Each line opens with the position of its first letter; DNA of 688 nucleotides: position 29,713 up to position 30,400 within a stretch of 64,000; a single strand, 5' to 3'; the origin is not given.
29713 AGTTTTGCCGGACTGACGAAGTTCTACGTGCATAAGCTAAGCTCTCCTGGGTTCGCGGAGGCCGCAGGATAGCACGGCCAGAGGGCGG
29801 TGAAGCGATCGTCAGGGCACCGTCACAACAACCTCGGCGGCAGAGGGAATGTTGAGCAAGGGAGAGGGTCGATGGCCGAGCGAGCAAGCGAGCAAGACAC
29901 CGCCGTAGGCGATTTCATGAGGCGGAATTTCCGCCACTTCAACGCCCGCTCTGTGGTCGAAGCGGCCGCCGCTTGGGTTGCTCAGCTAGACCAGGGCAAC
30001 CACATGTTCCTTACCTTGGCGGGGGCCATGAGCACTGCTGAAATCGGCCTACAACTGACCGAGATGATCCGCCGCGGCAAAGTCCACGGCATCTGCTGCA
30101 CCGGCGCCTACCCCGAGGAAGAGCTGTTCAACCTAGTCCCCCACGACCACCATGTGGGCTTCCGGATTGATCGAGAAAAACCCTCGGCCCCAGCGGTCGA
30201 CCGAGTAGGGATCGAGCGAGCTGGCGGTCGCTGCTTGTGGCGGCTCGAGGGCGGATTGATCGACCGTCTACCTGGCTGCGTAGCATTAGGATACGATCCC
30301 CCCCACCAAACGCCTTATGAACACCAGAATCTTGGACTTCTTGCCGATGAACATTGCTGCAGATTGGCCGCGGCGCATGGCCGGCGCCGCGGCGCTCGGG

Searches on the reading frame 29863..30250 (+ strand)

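Call 11: search_protein_families(library=pfam, proteins=[window:29863-30250:+], max_evalue=0.01)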
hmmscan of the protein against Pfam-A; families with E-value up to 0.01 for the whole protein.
window:29863-30250:+ (129 aa): 1 family
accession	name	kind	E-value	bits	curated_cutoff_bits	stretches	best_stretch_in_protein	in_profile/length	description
PF01916.23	DS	-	2.5e-08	34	27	1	25-116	10-103/288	Deoxyhypusine synthase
